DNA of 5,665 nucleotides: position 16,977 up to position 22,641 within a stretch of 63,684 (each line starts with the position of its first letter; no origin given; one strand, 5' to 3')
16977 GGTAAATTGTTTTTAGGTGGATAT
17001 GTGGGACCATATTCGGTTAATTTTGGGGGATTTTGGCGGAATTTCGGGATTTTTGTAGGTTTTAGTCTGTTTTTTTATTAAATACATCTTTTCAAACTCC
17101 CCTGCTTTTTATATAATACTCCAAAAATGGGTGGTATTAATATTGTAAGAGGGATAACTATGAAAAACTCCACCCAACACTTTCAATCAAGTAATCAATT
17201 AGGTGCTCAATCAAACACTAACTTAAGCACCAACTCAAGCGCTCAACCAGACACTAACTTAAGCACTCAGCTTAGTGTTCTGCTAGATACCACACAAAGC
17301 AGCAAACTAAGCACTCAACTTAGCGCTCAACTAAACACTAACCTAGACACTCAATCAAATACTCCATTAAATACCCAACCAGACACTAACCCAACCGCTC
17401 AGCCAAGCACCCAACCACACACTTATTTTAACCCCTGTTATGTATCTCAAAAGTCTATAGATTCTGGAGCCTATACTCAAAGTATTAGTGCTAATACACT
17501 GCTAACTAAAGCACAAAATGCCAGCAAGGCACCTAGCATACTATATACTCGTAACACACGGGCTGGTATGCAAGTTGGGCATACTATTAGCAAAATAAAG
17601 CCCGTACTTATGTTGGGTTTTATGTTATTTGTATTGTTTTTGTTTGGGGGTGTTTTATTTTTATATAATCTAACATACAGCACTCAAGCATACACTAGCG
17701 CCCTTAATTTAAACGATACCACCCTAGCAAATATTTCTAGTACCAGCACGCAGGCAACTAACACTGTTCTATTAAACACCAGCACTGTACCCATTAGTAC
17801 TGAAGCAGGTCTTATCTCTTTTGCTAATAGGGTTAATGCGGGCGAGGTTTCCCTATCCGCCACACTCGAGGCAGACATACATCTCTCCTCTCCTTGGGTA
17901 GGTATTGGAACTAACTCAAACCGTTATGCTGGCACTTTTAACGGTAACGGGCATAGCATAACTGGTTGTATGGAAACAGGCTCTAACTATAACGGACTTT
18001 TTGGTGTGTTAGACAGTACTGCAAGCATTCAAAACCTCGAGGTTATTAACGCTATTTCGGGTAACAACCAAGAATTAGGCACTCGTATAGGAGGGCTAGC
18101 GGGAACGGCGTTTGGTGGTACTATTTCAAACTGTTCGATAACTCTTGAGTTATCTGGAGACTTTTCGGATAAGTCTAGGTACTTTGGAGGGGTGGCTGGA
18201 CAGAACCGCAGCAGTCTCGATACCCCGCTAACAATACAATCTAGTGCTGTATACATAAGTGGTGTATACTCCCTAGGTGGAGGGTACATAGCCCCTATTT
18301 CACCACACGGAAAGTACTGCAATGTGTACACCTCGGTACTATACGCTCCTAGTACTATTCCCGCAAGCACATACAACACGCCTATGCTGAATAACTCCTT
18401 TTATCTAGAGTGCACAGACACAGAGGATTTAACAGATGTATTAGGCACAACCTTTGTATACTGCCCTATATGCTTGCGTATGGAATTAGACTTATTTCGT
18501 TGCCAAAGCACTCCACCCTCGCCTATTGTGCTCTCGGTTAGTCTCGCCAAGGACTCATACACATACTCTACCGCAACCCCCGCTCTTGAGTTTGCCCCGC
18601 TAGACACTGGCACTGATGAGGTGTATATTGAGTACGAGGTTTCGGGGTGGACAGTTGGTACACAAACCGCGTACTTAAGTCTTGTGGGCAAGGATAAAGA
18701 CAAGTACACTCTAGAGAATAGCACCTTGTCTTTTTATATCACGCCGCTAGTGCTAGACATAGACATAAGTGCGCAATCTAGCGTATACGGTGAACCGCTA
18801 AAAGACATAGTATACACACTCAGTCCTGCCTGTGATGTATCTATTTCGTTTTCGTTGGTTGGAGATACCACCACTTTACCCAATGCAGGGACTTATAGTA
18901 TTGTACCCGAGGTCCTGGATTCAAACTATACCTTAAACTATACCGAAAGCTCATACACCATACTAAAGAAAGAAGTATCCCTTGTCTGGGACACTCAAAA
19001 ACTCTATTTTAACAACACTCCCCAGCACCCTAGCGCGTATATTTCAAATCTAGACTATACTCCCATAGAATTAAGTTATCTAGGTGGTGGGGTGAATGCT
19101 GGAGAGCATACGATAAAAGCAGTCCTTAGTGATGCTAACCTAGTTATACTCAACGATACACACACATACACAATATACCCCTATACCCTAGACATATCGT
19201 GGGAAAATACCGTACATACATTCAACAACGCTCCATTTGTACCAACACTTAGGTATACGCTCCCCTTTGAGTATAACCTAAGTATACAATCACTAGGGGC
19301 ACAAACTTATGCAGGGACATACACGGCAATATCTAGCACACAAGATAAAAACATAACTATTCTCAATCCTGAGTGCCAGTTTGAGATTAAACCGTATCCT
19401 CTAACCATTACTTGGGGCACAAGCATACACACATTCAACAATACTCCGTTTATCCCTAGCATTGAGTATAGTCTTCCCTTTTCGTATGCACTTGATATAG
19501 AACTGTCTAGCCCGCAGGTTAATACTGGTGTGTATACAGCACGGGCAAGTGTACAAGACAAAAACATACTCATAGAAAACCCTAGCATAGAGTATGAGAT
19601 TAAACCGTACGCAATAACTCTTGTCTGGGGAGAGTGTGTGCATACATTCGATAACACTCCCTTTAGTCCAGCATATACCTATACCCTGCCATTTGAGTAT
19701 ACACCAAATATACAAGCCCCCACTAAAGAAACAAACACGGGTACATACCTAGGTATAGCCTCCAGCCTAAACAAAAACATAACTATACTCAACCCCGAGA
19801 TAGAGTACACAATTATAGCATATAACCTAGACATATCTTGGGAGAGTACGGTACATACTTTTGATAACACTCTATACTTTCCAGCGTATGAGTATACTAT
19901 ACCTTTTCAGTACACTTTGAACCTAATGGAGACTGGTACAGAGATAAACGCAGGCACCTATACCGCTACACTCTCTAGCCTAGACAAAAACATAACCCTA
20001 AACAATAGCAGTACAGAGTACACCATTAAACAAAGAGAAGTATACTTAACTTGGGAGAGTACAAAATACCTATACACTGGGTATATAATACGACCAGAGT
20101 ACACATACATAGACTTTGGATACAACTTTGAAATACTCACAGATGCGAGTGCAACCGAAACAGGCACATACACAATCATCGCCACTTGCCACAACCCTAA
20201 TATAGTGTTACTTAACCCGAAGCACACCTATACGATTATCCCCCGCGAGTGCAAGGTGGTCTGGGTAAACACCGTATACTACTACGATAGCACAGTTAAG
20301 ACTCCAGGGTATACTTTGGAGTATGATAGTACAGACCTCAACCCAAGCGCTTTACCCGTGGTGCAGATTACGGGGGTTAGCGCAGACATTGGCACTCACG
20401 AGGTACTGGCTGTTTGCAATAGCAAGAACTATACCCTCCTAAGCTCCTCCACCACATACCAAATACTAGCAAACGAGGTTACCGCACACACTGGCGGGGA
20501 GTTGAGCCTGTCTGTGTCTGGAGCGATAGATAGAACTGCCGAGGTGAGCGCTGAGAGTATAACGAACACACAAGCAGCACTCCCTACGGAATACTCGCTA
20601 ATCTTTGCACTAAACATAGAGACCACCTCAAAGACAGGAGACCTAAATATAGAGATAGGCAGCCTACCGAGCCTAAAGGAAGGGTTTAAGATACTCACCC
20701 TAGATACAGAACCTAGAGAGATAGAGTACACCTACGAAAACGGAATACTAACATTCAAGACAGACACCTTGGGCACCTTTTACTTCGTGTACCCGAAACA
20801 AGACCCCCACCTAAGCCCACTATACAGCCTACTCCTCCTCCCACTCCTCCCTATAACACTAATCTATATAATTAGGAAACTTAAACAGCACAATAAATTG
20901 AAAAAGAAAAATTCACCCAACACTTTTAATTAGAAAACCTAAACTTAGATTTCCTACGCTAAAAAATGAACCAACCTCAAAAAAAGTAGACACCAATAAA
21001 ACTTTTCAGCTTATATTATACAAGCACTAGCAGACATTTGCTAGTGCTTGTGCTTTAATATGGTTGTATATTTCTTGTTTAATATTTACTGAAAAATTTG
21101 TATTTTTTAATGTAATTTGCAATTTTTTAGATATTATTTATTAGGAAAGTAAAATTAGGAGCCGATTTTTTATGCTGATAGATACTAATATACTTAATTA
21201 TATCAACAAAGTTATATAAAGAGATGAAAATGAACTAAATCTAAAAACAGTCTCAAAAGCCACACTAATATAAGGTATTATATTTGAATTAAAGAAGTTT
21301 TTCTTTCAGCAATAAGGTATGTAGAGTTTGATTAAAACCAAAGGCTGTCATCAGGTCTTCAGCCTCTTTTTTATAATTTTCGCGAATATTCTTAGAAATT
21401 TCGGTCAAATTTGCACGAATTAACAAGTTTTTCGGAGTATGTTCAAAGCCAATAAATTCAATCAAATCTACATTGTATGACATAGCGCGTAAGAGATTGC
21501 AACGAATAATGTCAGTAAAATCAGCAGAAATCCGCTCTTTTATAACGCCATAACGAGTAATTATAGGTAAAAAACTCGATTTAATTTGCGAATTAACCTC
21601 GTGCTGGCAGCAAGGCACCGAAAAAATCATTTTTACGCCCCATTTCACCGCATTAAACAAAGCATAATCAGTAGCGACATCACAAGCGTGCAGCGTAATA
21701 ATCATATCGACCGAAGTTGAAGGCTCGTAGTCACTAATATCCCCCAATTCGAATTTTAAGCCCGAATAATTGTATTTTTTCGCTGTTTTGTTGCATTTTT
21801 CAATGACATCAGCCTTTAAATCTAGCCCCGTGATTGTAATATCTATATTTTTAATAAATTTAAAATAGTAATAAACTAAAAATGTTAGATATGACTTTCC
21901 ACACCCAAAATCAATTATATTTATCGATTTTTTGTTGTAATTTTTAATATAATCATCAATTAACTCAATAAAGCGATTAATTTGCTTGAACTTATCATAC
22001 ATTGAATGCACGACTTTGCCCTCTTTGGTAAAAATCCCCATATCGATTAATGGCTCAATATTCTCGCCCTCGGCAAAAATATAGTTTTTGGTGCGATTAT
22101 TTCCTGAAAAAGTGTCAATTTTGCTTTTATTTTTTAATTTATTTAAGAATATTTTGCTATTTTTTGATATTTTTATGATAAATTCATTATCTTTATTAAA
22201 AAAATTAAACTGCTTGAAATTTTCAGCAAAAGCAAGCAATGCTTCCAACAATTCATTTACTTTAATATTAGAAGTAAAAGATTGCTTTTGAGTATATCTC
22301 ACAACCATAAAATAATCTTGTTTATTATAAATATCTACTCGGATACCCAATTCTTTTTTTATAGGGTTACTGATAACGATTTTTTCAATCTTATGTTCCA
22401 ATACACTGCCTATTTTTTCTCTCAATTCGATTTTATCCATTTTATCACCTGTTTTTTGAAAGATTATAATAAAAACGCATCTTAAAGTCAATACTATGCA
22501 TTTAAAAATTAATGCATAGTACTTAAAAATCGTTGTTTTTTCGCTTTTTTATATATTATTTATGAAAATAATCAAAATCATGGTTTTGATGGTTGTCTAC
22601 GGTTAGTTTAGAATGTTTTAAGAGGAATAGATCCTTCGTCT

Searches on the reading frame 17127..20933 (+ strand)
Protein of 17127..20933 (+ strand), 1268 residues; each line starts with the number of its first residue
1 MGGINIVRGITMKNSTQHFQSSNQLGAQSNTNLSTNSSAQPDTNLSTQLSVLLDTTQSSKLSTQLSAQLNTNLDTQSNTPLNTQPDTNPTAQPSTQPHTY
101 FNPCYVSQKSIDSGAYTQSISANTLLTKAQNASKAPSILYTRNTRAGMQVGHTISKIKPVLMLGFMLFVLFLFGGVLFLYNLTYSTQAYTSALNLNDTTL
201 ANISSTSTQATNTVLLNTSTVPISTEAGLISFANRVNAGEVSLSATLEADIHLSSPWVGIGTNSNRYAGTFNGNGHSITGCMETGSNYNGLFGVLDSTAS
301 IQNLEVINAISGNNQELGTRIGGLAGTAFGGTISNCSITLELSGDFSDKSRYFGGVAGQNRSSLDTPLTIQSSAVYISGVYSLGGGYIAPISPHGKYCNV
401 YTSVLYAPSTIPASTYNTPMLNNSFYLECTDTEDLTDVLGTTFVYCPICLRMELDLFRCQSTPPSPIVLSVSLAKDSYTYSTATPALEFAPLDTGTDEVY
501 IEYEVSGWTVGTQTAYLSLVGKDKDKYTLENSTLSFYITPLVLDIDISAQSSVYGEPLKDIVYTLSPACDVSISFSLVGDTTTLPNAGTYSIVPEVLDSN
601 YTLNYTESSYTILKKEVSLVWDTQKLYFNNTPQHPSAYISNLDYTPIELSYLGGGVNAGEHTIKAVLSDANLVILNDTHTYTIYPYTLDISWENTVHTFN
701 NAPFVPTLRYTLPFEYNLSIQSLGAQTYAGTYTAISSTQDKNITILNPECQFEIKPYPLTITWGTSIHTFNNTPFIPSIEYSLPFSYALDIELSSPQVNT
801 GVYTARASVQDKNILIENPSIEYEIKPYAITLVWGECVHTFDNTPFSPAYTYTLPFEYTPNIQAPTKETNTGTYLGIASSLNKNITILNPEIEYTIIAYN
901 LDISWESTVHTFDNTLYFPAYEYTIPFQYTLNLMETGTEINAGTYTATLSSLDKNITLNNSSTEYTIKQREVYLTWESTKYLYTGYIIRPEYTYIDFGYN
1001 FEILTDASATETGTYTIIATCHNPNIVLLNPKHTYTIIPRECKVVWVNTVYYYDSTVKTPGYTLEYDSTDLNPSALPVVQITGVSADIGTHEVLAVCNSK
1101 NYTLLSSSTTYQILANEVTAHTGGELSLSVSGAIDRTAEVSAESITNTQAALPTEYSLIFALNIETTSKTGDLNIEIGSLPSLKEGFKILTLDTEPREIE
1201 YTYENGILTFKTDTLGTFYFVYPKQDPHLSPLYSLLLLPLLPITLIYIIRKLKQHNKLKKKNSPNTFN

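Call 13: search_protein_families(library=pfam, proteins=[window:17127-20933:+])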
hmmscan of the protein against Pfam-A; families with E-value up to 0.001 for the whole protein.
window:17127-20933:+ (1268 aa): 0 families

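Call 96: find_encoding_contigs(protein=window:17127-20933:+, flank=2000, max_places=6)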
Protein window:17127-20933:+ (1268 aa): no gene with exactly this product is on record in the collection.

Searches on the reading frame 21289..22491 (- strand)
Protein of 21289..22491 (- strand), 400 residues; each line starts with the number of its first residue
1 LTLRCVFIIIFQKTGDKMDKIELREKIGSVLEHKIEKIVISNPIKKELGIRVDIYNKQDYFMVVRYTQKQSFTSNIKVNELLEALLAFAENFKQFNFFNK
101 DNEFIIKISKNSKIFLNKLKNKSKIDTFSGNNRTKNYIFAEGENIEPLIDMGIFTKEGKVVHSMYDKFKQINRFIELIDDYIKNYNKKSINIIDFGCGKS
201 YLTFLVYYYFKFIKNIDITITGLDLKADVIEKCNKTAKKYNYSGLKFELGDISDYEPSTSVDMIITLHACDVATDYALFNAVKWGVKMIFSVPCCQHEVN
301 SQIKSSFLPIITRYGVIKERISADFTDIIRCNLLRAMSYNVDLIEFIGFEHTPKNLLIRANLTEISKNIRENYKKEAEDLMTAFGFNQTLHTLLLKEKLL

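Call 13: search_protein_families(library=pfam, proteins=[window:21289-22491:-])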
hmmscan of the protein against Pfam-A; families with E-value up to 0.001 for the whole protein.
window:21289-22491:- (400 aa): 6 families
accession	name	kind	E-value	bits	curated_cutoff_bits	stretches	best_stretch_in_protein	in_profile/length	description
PF13679.12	Methyltransf_32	-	6.9e-41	140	27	1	166-302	1-143/143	Methyltransferase domain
PF13847.12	Methyltransf_31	-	1.1e-14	54.7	27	1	187-273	2-87/145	Methyltransferase domain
PF13649.12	Methyltransf_25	-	1.2e-06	29.5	27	1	192-272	1-76/97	Methyltransferase domain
PF05175.20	MTS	-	0.00045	20.3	23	0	188-266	31-104/170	Methyltransferase small domain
PF08241.18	Methyltransf_11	-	0.00075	20.5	21.2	0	194-274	2-74/95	Methyltransferase domain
PF05206.20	TRM13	-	0.00082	19.4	26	0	186-300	16-144/257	Methyltransferase TRM13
